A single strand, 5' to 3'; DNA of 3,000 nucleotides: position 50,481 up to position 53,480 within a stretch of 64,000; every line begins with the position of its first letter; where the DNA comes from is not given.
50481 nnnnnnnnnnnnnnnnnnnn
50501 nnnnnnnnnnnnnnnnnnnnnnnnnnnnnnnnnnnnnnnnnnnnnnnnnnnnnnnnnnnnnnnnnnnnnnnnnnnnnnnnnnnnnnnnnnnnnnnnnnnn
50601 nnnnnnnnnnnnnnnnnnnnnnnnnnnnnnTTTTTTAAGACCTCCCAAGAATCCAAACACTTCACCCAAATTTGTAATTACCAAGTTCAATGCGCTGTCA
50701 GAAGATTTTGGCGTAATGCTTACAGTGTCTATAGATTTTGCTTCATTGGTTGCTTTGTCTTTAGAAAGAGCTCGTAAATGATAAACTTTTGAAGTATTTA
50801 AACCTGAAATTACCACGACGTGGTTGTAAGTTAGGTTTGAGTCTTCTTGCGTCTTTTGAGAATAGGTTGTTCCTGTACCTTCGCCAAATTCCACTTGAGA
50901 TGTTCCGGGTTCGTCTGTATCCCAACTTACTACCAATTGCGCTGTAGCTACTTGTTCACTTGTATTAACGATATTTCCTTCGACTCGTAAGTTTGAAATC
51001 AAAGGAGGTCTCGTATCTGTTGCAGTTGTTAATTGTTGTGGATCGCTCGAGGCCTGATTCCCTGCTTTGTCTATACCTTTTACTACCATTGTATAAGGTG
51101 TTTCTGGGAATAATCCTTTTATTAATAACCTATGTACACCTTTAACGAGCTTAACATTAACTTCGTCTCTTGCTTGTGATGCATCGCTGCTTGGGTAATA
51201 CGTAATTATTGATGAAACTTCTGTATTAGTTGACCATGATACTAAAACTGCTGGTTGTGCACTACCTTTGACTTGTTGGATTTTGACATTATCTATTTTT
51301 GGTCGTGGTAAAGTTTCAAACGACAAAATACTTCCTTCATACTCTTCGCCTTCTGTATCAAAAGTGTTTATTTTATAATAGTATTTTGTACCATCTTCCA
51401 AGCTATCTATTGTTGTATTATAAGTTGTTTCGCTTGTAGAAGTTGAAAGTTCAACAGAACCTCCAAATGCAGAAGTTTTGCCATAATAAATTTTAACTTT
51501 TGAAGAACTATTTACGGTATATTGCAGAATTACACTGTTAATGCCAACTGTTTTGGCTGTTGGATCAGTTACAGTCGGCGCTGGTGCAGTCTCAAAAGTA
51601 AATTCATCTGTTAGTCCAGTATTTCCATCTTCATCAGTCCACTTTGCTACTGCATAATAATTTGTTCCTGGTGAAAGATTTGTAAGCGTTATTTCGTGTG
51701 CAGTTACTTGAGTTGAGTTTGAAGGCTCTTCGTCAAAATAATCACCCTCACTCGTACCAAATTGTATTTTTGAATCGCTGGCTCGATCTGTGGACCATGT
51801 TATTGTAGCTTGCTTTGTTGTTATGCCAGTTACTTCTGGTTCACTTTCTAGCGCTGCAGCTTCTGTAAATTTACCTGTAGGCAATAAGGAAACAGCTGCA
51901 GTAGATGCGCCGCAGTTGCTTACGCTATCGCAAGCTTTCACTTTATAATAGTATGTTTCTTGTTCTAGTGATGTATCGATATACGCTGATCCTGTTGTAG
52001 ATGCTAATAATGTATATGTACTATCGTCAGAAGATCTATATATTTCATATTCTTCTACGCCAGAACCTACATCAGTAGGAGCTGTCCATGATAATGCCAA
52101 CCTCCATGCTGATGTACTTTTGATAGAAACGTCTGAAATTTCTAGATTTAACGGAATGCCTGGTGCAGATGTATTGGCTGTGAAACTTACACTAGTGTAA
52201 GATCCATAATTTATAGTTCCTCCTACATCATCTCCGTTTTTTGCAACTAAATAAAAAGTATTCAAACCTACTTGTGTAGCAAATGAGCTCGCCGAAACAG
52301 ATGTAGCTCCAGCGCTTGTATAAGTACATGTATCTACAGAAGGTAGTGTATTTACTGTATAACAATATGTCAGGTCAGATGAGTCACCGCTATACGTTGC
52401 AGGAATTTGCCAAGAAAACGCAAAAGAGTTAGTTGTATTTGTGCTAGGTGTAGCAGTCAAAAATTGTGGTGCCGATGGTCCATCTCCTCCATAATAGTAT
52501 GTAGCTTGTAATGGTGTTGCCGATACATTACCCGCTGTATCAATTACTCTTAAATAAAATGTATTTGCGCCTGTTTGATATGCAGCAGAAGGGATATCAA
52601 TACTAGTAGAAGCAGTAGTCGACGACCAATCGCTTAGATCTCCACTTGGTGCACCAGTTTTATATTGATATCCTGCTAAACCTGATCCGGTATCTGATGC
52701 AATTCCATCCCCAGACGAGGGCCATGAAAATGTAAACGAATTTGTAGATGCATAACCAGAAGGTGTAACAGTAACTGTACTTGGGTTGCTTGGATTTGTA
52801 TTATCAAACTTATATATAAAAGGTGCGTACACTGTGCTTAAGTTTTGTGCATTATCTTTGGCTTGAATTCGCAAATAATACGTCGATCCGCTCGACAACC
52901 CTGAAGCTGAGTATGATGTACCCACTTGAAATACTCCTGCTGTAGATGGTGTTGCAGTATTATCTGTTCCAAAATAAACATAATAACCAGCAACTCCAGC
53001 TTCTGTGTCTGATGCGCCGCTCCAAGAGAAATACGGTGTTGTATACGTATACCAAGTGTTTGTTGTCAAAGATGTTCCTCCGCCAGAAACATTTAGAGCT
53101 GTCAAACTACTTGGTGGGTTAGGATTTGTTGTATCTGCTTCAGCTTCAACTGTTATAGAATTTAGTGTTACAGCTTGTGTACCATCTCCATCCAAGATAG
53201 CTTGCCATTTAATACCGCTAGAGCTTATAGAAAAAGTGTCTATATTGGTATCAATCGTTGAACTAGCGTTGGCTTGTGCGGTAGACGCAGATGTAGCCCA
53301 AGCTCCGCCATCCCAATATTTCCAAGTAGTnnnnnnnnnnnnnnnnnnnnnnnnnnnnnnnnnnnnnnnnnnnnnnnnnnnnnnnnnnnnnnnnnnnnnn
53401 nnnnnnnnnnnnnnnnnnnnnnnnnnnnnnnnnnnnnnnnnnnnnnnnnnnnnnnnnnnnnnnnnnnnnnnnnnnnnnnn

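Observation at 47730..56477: Giant repeat-rich surface protein translationally coupled to a MacB/FtsX-type ABC exporter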

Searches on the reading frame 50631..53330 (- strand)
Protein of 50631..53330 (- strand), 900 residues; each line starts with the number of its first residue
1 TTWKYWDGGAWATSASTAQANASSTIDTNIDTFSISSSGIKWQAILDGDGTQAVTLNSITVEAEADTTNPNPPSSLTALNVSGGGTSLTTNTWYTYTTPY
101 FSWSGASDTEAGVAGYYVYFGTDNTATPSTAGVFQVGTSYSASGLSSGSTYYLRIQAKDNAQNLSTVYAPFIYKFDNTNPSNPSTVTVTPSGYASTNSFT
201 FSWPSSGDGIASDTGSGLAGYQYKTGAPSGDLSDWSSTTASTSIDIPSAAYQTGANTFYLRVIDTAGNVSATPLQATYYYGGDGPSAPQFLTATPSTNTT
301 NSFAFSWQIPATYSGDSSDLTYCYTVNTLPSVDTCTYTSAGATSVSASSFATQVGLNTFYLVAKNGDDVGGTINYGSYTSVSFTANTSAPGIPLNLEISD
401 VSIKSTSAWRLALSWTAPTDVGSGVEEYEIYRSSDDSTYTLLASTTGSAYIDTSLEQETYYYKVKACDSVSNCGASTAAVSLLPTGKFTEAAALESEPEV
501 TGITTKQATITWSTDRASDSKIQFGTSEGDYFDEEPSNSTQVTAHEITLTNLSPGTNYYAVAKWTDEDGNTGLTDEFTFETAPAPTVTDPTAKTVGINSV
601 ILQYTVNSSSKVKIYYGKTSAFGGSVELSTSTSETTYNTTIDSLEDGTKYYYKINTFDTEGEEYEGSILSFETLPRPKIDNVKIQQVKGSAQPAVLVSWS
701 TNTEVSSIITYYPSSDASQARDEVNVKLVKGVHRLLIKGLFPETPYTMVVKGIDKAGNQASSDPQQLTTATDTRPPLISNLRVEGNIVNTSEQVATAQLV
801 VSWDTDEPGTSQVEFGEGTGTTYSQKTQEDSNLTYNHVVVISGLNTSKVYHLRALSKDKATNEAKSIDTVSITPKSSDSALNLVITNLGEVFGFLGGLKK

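Call 44: search_protein_families(library=pfam, proteins=[window:50631-53330:-], max_evalue=1)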
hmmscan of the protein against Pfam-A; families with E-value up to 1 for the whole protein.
window:50631-53330:- (900 aa): 9 families
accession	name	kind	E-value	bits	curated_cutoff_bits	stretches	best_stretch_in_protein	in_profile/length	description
PF00041.27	fn3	-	7.5e-19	68.2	25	5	99-161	16-72/84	Fibronectin type III domain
PF16656.11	Pur_ac_phosph_N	-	2.5e-14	54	30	4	500-581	8-93/93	Purple acid Phosphatase, N-terminal domain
PF25788.1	Ig_Rha78A_N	-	1.2e-07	32.3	27.4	2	495-582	7-102/105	Rha78A-like, N-terminal immunoglobulin domain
PF25059.1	FN3_DSCAM-DSCAML_C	-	6e-07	30.1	39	0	722-762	34-74/89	DSCAM/DSCAML C-terminal Fn3-like domain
PF12245.14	Big_3_2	-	0.0003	21.4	23.3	0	730-768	78-119/122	Bacterial Ig-like domain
PF16655.11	PhoD_N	-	0.001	20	30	0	627-656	49-78/90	PhoD-like phosphatase, N-terminal domain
PF21910.2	GH85_C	-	0.0039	18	27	1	395-450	3-54/95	GH85 endohexosaminidases, C-terminal domain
PF09912.14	DUF2141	-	0.047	14.1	24.4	1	500-576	3-73/112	Uncharacterized protein conserved in bacteria (DUF2141)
PF17425.8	Arylsulfotran_N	-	0.79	10.3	24.2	0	507-581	13-87/88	Arylsulfotransferase Ig-like domain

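Call 47: find_homologous_proteins(query=window:50631-53330:-, max_evalue=1e-10)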
Query window:50631-53330:- (900 aa): 313 proteins with E <= 1e-10 among 8000 candidates; the best 120 are listed.
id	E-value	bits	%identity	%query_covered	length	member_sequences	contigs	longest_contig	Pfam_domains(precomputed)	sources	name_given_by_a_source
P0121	0.0e+0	1318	68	99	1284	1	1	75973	PF25059.2,PF23376.2,PF13385.14,PF02210.32,PF00041.28,PF16656.12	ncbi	-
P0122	0.0e+0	1278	66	100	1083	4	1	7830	PF25059.2,PF13385.14,PF00041.28,PF16656.12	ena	-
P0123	0.0e+0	1216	63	100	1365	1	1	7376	PF16655.13,PF13385.14,PF25788.3,PF00041.28,PF16656.12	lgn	-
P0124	0.0e+0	1214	62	100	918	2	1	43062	PF25059.2,PF23376.2,PF25788.3,PF00041.28,PF16656.12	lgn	-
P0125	0.0e+0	1192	60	99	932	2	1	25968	PF16655.13,PF25059.2,PF23376.2,PF25788.3,PF00041.28,PF16656.12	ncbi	-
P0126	0.0e+0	1154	60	97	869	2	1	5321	PF25059.2,PF23376.2,PF25788.3,PF00041.28,PF16656.12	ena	-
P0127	0.0e+0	1081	56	100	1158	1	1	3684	PF25059.2,PF13385.14,PF25788.3,PF00041.28,PF16656.12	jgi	jgi:hypothetical protein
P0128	0.0e+0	1081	54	99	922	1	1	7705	PF16655.13,PF25059.2,PF23376.2,PF00041.28,PF16656.12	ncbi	ncbi:MAG: hypothetical protein Fur003_2060 [Candidatus Dojkabacteria bacterium]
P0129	0.0e+0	1063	55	100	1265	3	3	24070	PF16655.13,PF25059.2,PF23376.2,PF25788.3,PF00041.28,PF16656.12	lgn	-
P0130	0.0e+0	1028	53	99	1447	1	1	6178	PF25059.2,PF23376.2,PF13385.14,PF00041.28,PF16656.12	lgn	-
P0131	3.7e-281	953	56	93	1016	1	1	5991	PF25059.2,PF23376.2,PF25788.3,PF00041.28,PF16656.12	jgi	jgi:hypothetical protein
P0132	3.6e-280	950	52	100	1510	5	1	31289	PF16655.13,PF25059.2,PF23376.2,PF00041.28,PF16656.12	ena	-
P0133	5.9e-280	949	56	91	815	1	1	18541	PF25059.2,PF23376.2,PF25788.3,PF00041.28,PF16656.12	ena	-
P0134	4.3e-279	947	52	100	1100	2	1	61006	PF00041.28,PF16656.12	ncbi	-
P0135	1.2e-277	942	63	73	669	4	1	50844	PF16655.13,PF25059.2,PF23376.2,PF00041.28,PF16656.12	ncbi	-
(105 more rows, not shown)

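Call 63: predict_structure(alignment_id=A2)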
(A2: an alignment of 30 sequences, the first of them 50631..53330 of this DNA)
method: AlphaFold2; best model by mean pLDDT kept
length: 900 residues; sequences in the alignment: 30
mean_pLDDT: 86.3   pTM: 0.36
mean pLDDT of the five models: 86.3, 85.4, 84.7, 83.2, 83.1
residues with pLDDT >= 90: 375; 70-90: 474; 50-70: 39; < 50: 12
segments of 3 or more residues with pLDDT < 50: 893-900
pLDDT, mean of each block of 10 residues (from residue 1): 85 88 86 72 78 72 78 91 76 91 90 92 93 93 92 93 92 93 92 82 89 92 88 90 91 88 94 89 82 92 94 87 91 87 92 92 84 84 92 93 83 93 90 93 92 91 93 91 86 90 89 91 92 87 91 91 89 92 87 86 88 89 86 87 87 89 86 85 81 84 87 85 84 86 86 84 85 80 77 72 87 87 86 86 84 88 86 66 52 45
secondary structure, 60 per line:
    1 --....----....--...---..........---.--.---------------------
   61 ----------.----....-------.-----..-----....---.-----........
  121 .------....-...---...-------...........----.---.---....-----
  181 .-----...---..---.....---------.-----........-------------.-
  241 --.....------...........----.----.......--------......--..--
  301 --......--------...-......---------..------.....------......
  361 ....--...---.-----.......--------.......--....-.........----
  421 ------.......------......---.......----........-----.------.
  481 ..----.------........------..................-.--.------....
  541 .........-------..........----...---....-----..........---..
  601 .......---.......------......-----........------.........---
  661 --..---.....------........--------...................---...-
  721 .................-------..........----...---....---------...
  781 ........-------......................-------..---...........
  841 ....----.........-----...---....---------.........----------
elements in order (helices of 4 or more, strands of 3 or more residues): E3-6 E11-14 H23-32 E76-79 E100-103 E113-121 H128-131 E133-135 E139-141 E149-159 E172-175 E187-189 E198-202 E218-225 E243-247 E254-264 E274-280 E289-294 E303-308 E321-326 E344-348 E355-364 E379-385 E394-400 E408-416 E427-433 E440-445 E449-455 E460-467 E480-482 E494-501 E508-525 E537-549 E557-566 E571-573 E577-580 E586-595 E599-607 E611-617 E624-629 E635-642 E649-657 E668-672 E679-686 E695-713 E721-737 E745-754 E759-761 E765-768 E778-788 E796-817 E830-844 E849-857 E863-865 E869-872 H882-890

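Call 68: fold_search(model_id=the predicted structure, library=pdb)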
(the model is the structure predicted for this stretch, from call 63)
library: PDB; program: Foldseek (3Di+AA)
matches with E <= 10: 1898; with E <= 0.001: 493
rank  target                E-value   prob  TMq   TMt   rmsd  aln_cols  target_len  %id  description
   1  8q6t_I                5.8e-25  1.00  0.18  0.15  57.8      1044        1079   13  Helical reconstruction of the relaxed thick filament from FIB milled left ventricular mouse myofibrils (released 2023-11-01)
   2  8g4l_am               1.4e-20  1.00  0.15  0.13  66.5      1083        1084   14  Cryo-EM structure of the human cardiac myosin filament (released 2023-11-01)
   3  9pvp                  4.8e-18  1.00  0.18  0.11  35.8      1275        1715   11  Cryo-EM structure of receptor tyrosine kinase ROS1 extracellular domain (released 2026-02-25)
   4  9b4h_A                5.2e-17  1.00  0.17  0.09  53.5      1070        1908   11  Chlamydomonas reinhardtii mastigoneme filament (released 2024-04-10)
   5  9pwq_A                6.9e-17  1.00  0.15  0.10  36.3      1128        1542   11  Cryo-EM structure of receptor tyrosine kinase ROS1 extracellular domain in complex with NELL2 (released 2026-02-25)
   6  9ba4_A                8.2e-17  1.00  0.18  0.17  32.4       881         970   10  Full-length cross-linked Contactin 2 (CNTN2) (released 2024-07-17)
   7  9ozc_A                1.4e-16  1.00  0.14  0.09  42.0      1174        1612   11  Cryo-EM structure of 1:2:1 ROS1/NEL/NICOL holo-complex, conformation 1. (released 2026-02-25)
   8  8qy5_A                1.5e-16  1.00  0.18  0.25  38.0       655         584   11  Structure of interleukin 6. (released 2024-02-21)
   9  8qy6_A                2.4e-16  1.00  0.15  0.22  31.5       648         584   12  Structure of interleukin 6 (gp130 P496L mutant). (released 2024-02-21)
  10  8wa2_D                6.3e-16  1.00  0.14  0.10  43.2      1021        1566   14  cryo-EM structure of native mastigonemes isolated from Chlamydomonas reinhardtii at 3.0 angstrom resolution (released 2024-04-10)
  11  8v29_C                6.6e-16  1.00  0.17  0.20  39.0       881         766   12  Cryo-EM structure of human type I OSM receptor complex: model for full extracellular assembly (released 2024-11-20)
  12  8v2b_B                7.9e-16  1.00  0.15  0.22  44.9       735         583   10  Cryo-EM structure of mouse type II OSM receptor complex: model for full extracellular assembly (released 2024-11-20)
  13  8v29_B                1.9e-15  1.00  0.17  0.23  39.6       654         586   12  Cryo-EM structure of human type I OSM receptor complex: model for full extracellular assembly (released 2024-11-20)
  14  8wa2_A                2.7e-15  1.00  0.17  0.09  53.1      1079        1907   12  cryo-EM structure of native mastigonemes isolated from Chlamydomonas reinhardtii at 3.0 angstrom resolution (released 2024-04-10)
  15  8d82_A                2.8e-15  1.00  0.18  0.25  37.4       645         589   13  Cryo-EM structure of human IL-6 signaling complex in detergent: model containing full extracellular domains (released 2023-03-29)
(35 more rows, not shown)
